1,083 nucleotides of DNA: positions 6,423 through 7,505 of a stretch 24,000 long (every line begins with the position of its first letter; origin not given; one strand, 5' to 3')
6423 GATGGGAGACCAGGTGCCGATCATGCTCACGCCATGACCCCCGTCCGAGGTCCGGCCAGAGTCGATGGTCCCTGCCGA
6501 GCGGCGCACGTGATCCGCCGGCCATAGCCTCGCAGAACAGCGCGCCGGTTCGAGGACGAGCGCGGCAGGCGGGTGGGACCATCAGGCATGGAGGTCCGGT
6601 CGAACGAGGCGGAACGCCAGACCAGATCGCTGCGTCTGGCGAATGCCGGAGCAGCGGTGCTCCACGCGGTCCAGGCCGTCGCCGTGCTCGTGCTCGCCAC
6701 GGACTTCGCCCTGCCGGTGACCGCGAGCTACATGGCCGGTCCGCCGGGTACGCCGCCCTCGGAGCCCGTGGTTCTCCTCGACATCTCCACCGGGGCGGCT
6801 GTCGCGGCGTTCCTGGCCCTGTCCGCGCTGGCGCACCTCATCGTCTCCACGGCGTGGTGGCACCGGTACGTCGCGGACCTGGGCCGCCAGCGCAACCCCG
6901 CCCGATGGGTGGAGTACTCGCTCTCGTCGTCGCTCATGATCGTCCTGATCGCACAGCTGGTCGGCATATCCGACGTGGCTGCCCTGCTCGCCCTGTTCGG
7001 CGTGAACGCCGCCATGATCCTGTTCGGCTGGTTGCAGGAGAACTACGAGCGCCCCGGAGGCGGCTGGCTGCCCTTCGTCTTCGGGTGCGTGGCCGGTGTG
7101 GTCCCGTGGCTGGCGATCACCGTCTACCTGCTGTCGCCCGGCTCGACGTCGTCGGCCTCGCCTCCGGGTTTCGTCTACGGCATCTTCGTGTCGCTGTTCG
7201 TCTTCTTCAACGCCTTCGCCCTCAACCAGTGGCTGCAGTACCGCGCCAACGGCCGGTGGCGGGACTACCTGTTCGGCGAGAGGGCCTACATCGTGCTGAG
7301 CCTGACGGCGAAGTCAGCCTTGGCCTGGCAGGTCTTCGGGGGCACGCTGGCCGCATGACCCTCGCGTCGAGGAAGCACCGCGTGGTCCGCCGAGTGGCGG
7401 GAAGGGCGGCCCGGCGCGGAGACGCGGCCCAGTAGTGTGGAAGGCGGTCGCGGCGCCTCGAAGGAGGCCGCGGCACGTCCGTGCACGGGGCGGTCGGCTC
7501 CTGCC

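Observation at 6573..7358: A bona fide heliorhodopsin gene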

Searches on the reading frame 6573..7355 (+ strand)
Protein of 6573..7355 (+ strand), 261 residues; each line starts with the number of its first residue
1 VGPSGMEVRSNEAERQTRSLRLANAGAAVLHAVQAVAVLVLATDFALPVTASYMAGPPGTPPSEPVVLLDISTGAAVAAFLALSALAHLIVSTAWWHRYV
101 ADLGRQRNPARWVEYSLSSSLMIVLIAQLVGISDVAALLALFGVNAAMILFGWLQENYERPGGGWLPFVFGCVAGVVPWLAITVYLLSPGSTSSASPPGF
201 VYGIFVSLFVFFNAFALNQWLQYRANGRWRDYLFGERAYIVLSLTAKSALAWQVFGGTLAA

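Call 4: search_protein_families(library=pfam, proteins=[window:6573-7355:+], max_evalue=0.01)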
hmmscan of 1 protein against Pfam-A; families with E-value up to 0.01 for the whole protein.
window:6573-7355:+ (261 aa): 1 family
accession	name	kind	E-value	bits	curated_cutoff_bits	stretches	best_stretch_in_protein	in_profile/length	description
PF18761.7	Heliorhodopsin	-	1.4e-102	342.6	26.7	1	20-259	1-242/242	Heliorhodopsin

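Call 5: search_protein_families(library=ncbifam, proteins=[window:6573-7355:+], max_evalue=0.01)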
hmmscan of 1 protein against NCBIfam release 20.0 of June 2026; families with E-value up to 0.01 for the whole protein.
window:6573-7355:+ (261 aa): 1 family
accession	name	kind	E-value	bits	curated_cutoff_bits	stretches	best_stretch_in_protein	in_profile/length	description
NF038020.1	HeR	equivalog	4.8e-103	343.9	100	1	20-259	1-244/244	heliorhodopsin HeR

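Call 6: search_solved_structures(query=window:6573-7355:+, show_alignments=3, max_evalue=0.01)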
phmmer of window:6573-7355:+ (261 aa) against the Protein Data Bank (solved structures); distinct sequences matched with E-value up to 0.01: 6.
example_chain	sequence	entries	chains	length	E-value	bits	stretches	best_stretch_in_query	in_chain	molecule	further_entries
9ljj_A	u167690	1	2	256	1.1e-95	323.2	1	15-259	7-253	Heliorhodopsin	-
6su3_X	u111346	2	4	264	1.3e-95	323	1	15-259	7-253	48C12 heliorhodopsin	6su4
6uh3_A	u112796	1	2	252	2e-95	322.3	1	15-259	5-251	Heliorhodopsin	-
6is6_A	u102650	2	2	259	7.9e-63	215.5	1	14-259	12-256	heliorhodopsin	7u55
7clj_A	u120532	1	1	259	1.9e-62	214.3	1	14-259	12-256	heliorhodopsin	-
9vfc_A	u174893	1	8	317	1.3e-42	149.3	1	15-258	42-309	heliorhodopsin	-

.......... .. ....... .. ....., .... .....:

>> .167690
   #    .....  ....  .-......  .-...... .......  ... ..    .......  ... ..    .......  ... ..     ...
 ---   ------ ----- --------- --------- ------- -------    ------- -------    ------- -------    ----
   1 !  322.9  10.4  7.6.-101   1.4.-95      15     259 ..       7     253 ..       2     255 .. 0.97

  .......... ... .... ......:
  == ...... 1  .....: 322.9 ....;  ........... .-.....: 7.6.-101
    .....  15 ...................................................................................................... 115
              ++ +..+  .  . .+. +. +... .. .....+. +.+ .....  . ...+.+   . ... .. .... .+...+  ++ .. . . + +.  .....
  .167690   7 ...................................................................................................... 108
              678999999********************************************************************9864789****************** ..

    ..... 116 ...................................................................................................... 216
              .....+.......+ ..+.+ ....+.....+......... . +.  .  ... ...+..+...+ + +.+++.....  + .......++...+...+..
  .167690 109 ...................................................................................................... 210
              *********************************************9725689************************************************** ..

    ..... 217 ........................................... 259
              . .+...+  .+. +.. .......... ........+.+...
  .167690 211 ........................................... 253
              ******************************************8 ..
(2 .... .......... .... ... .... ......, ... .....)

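Call 11: find_homologous_proteins(query=window:6573-7355:+, max_evalue=1e-20)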
Query window:6573-7355:+ (261 aa): 7865 proteins with E <= 1e-20 among 8000 candidates; the best 120 are listed.
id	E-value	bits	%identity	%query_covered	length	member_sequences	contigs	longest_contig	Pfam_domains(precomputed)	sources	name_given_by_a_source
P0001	2.6e-148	510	93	98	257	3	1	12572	PF18761.8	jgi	jgi:hypothetical protein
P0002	2.2e-143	494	89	98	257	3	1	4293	PF18761.8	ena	-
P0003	1.7e-138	478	90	95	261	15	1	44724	PF18761.8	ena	-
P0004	4.3e-138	477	88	96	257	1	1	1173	PF18761.8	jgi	jgi:hypothetical protein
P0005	8.9e-138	476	86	98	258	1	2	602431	PF18761.8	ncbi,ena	-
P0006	1.0e-137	476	86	98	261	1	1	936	PF18761.8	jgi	jgi:hypothetical protein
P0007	1.1e-137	476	86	98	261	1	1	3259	PF18761.8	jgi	jgi:hypothetical protein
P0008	1.2e-137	476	86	98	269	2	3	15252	PF18761.8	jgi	jgi:hypothetical protein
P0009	1.3e-137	475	85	100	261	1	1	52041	PF18761.8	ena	-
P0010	1.3e-137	475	86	98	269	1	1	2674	PF18761.8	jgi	jgi:hypothetical protein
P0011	2.4e-137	475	86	98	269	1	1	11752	PF18761.8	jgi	jgi:hypothetical protein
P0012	3.6e-137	474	88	98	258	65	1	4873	PF18761.8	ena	-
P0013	7.5e-137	473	86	98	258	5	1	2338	PF18761.8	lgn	-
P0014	1.4e-136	472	89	94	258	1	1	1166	PF18761.8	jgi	jgi:hypothetical protein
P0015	1.7e-136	472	86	98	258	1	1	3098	PF18761.8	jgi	-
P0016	1.7e-136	472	88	96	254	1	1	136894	PF18761.8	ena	-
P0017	5.0e-136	470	87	96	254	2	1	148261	PF18761.8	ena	-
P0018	5.5e-136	470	88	94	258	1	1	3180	PF18761.8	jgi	jgi:hypothetical protein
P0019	5.8e-136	470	88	96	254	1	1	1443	PF18761.8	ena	-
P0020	1.2e-135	469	87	96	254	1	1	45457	PF18761.8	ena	-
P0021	1.7e-135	468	86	98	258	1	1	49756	PF18761.8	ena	-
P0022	2.2e-135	468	87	94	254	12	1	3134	PF18761.8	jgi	-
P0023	3.0e-135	468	86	98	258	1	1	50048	PF18761.8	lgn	-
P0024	3.7e-135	467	87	96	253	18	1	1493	PF18761.8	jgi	jgi:hypothetical protein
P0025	4.7e-135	467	84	98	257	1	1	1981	PF18761.8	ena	-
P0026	5.0e-135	467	87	94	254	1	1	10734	PF18761.8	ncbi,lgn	-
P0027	6.1e-135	467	87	94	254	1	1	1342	PF18761.8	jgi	jgi:hypothetical protein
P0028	7.0e-135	466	85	98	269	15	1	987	PF18761.8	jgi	jgi:hypothetical protein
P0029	8.3e-135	466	88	94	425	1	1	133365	PF18761.8,PF04832.18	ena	-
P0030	1.6e-134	465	87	94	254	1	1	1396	PF18761.8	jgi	jgi:hypothetical protein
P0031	2.0e-134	465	87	94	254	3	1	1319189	PF18761.8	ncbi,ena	-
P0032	2.4e-134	465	87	96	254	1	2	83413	PF18761.8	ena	-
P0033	2.6e-134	465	84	98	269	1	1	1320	PF18761.8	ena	-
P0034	3.1e-134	464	84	98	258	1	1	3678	PF18761.8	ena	-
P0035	3.9e-134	464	85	96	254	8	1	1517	PF18761.8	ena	-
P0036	4.0e-134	464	88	94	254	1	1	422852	PF18761.8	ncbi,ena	-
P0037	5.2e-134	464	86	96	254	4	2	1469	PF18761.8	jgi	-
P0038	5.5e-134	464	84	98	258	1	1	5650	PF18761.8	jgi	jgi:hypothetical protein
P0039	5.7e-134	463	85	96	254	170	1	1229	PF18761.8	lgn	-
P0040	6.0e-134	463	86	98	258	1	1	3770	PF18761.8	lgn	-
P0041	8.7e-134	463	88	91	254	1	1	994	PF18761.8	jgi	jgi:Heliorhodopsin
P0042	1.4e-133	462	90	84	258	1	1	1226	PF18761.8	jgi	-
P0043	2.5e-133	461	86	96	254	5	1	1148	PF18761.8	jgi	-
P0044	3.6e-133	461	85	96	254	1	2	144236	PF18761.8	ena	-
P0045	3.6e-133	461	87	94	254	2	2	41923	PF18761.8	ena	-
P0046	1.8e-132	459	85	98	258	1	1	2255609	PF18761.8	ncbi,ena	-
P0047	2.5e-132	458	84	96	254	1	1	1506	PF18761.8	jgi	jgi:hypothetical protein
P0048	2.9e-132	458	88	84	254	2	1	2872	PF18761.8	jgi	jgi:hypothetical protein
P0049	3.3e-132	458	84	96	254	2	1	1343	PF18761.8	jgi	jgi:Heliorhodopsin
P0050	3.6e-132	458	85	96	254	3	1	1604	PF18761.8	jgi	jgi:hypothetical protein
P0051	5.3e-132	457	87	84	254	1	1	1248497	PF18761.8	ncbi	ncbi:heliorhodopsin HeR [Nocardioides dilutus]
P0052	6.5e-132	457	86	94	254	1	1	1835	PF18761.8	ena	-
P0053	7.1e-132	457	85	96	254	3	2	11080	PF18761.8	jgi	jgi:hypothetical protein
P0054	7.3e-132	457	86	94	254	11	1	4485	PF18761.8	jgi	jgi:hypothetical protein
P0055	8.9e-132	456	85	96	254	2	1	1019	PF18761.8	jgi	jgi:hypothetical protein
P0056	1.3e-131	456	86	98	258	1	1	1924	PF18761.8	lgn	-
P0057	2.0e-131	455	84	100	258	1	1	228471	PF18761.8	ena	-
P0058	2.1e-131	455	83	99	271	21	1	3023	PF18761.8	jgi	jgi:hypothetical protein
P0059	2.8e-131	455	88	84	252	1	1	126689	PF18761.8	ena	-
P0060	3.0e-131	455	85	94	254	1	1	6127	PF18761.8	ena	-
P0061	3.2e-131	454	85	96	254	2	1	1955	PF18761.8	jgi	-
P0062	3.3e-131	454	86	84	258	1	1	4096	PF18761.8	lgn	-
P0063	8.8e-131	453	84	93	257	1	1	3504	PF18761.8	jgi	jgi:hypothetical protein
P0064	1.0e-130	453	85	94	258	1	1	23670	PF18761.8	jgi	jgi:hypothetical protein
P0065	1.1e-130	453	84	94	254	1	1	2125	PF18761.8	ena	-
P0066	1.5e-130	452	83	97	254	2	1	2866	PF18761.8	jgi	jgi:hypothetical protein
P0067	2.5e-130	452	84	96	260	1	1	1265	PF18761.8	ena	-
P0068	3.4e-130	451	83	96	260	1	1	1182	PF18761.8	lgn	-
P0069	5.3e-130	450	84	96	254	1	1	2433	PF18761.8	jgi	jgi:hypothetical protein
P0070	7.5e-130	450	82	98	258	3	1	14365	PF18761.8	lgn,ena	-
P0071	1.1e-129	449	83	97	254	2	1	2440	PF18761.8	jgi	jgi:hypothetical protein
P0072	2.1e-129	449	83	98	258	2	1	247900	PF18761.8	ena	-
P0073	2.1e-129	448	85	94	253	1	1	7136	PF18761.8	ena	-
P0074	3.0e-129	448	86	84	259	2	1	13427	PF18761.8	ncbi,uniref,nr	ncbi:heliorhodopsin HeR [Nocardioides sp.]|uniref:heliorhodopsin HeR n=1 Tax=Nocardioides sp. TaxID=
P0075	3.5e-129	448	85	94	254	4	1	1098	PF18761.8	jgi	-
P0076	3.6e-129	448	86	89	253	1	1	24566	PF18761.8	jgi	jgi:hypothetical protein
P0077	8.1e-129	447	86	93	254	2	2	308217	PF18761.8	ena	-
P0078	8.6e-129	447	83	96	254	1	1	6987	PF18761.8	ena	-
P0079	9.6e-129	446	85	94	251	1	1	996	PF18761.8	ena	-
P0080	1.8e-128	445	83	95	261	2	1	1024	PF18761.8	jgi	jgi:hypothetical protein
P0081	3.4e-128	445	83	96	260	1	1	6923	PF18761.8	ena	-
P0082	7.2e-128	443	80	98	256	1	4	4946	PF18761.8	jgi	jgi:hypothetical protein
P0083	8.6e-128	443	82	94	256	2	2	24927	PF18761.8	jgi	jgi:hypothetical protein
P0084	1.4e-127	443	82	94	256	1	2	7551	PF18761.8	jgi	jgi:hypothetical protein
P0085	3.4e-127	441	83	86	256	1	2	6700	PF18761.8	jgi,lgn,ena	jgi:hypothetical protein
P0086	3.7e-127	441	81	94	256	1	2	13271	PF18761.8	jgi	jgi:hypothetical protein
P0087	4.9e-127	441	79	98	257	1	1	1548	PF18761.8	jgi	jgi:hypothetical protein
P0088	5.7e-127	441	81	94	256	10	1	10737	PF18761.8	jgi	jgi:hypothetical protein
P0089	1.0e-126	440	82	95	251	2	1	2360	PF18761.8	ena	-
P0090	1.1e-126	440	80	96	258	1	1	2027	PF18761.8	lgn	-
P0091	2.1e-126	439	84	92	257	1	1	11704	PF18761.8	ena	-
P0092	2.2e-126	439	83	93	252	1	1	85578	PF18761.8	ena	-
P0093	2.6e-126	438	80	95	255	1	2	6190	PF18761.8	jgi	jgi:hypothetical protein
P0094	2.9e-126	438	89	87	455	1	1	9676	PF18761.8,PF08281.19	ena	-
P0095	6.6e-126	437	83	94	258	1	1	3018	PF18761.8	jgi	-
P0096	7.7e-126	437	82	95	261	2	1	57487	PF18761.8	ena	-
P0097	7.7e-126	437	81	95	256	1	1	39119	PF18761.8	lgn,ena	-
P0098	1.7e-125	436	88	84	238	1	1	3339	PF18761.8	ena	-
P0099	1.7e-125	436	86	90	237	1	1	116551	PF18761.8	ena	-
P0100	2.2e-125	435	77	98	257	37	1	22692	PF18761.8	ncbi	ncbi:MAG TPA: heliorhodopsin HeR [Nocardioidaceae bacterium]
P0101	3.2e-125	435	79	95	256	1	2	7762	PF18761.8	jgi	jgi:hypothetical protein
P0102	4.2e-125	434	77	98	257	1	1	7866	PF18761.8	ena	-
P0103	4.3e-125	434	81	96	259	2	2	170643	PF18761.8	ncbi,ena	-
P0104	7.4e-125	434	80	94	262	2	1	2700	PF18761.8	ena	-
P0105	8.4e-125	433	82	92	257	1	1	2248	PF18761.8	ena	-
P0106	1.3e-124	433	78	98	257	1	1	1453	PF18761.8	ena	-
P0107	1.5e-124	433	77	98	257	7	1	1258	PF18761.8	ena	-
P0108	1.8e-124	432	79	98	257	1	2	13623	PF18761.8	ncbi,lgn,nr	ncbi:MAG TPA: heliorhodopsin HeR [Nocardioidaceae bacterium]|nr:heliorhodopsin HeR [Nocardioidaceae 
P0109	2.0e-124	432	78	98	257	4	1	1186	PF18761.8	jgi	jgi:hypothetical protein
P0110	3.2e-124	432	80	95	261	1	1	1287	PF18761.8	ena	-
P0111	5.0e-124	431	77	99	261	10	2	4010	PF18761.8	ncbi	-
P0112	5.3e-124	431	79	95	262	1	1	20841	PF18761.8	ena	-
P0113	5.7e-124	431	77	97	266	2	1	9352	PF18761.8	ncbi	ncbi:MAG TPA: heliorhodopsin HeR [Micromonosporaceae bacterium]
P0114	6.1e-124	431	78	98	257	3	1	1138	PF18761.8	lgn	-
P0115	7.8e-124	430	80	95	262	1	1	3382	PF18761.8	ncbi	-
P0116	8.7e-124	430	82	93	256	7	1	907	PF18761.8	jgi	jgi:Heliorhodopsin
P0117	8.8e-124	430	79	96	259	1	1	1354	PF18761.8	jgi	jgi:hypothetical protein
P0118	1.2e-123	430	80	93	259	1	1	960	PF18761.8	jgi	jgi:hypothetical protein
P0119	1.3e-123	430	79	95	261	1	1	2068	PF18761.8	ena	-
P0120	1.4e-123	429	80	95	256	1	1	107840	PF18761.8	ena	-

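Call 12: find_related_loci(query=window:6588-7355:+, collection=genome_contigs, flank=6000)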
Query window:6588-7355:+ (256 aa) in genome_contigs; peptide patterns used: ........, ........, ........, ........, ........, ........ (x = any residue, [..] = any of these).
600 stretches matched a pattern (row limit reached: there are more); 447 encode a relative of the query (tblastn E <= 1e-3); the best 80 are kept; 80 distinct loci.
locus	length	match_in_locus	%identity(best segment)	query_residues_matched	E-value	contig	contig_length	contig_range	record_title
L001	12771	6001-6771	89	1-256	2e-146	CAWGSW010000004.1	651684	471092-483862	MAG: uncultured Actinomycetota bacterium isolate MFD05674.bin.1.232 genome assembly, contig: contig_17870, whole genome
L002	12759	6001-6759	89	6-256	2e-142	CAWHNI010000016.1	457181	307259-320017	MAG: uncultured Actinomycetota bacterium isolate MFD04850.bin.2.82 genome assembly, contig: contig_59732, whole genome s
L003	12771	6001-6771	86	2-256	1e-141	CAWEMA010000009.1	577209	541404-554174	MAG: uncultured Actinomycetota bacterium isolate MFD05674.bin.1.229 genome assembly, contig: contig_39560, whole genome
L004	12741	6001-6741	88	11-256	4e-140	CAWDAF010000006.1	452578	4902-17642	MAG: uncultured Actinomycetota bacterium isolate MFD01721.bin.1.23 genome assembly, contig: contig_5520, whole genome sh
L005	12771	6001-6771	86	2-256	7e-134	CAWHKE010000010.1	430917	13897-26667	MAG: uncultured Actinomycetota bacterium isolate MFD02840.bin.1.289 genome assembly, contig: contig_43183, whole genome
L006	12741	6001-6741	89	11-256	6e-134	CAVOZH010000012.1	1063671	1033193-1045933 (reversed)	MAG: uncultured Actinomycetota bacterium isolate MFD09848.bin.1.114 genome assembly, contig: contig_852, whole genome sh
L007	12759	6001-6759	87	6-256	1e-133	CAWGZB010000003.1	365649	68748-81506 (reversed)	MAG: uncultured Actinomycetota bacterium isolate MFD01721.bin.1.127 genome assembly, contig: contig_27661, whole genome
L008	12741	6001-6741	88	11-256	3e-132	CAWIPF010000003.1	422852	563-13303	MAG: uncultured Actinomycetota bacterium isolate MFD01721.bin.1.77 genome assembly, contig: contig_20507, whole genome s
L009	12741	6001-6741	87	11-256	7e-132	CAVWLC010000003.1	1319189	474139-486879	MAG: uncultured Actinomycetota bacterium isolate MFD09368.bin.1.203 genome assembly, contig: contig_12698, whole genome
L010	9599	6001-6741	87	11-256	1e-131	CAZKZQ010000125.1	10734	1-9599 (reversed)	MAG TPA_asm: uncultured Nocardioidaceae bacterium isolate binchicken_co105_20 genome assembly, contig: NODE_8002_length_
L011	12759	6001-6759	86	6-256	2e-131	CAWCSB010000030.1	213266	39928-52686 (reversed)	MAG: uncultured Actinomycetota bacterium isolate MFD04935.bin.3.47 genome assembly, contig: contig_4501, whole genome sh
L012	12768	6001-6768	79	1-255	1e-131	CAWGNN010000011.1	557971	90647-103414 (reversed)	MAG: uncultured Actinomycetota bacterium isolate MFD05684.bin.1.364 genome assembly, contig: contig_23046, whole genome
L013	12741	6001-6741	86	11-256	2e-131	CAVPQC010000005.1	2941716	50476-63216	MAG: uncultured Actinomycetota bacterium isolate MFD10113.bin.2.121 genome assembly, contig: contig_657, whole genome sh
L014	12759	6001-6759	85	6-256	1e-130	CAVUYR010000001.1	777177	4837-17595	MAG: uncultured Actinomycetota bacterium isolate MFD05513.bin.2.89 genome assembly, contig: contig_14104, whole genome s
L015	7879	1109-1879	83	2-256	2e-129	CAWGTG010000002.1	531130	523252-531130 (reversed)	MAG: uncultured Actinomycetota bacterium isolate MFD04212.bin.2.2 genome assembly, contig: contig_12823, whole genome sh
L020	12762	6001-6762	77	5-255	3e-125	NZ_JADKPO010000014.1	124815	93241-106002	Nocardioides agariphilus strain KCTC 19276 76_contigs_014, whole genome shotgun sequence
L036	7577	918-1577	86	38-256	6e-115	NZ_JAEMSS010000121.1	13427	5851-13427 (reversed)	MAG: Nocardioides sp. isolate SupBloom_Metag_033 NODE_2166_length_13427_cov_9.607089, whole genome shotgun sequence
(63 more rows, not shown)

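Call 17: find_encoding_contigs(protein=P0001, flank=6000, max_places=3)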
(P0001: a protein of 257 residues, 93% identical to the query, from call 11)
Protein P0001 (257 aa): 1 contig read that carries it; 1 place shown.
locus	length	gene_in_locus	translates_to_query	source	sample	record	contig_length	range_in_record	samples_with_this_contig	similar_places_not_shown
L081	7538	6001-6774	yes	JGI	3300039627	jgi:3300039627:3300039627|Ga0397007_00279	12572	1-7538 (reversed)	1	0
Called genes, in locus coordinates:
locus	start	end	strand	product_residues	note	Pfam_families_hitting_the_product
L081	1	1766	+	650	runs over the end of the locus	PF02378:PTS_EIIC, PF02302:PTS_IIB, PF00359:PTS_EIIA_2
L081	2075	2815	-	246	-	PF00106:adh_short, PF08659:KR, PF13561:adh_short_C2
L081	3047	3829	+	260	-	PF02517:Rce1-like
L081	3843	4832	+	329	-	PF00144:Beta-lactamase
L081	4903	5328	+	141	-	-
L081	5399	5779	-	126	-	-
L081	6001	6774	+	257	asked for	PF18761:Heliorhodopsin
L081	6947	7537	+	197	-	?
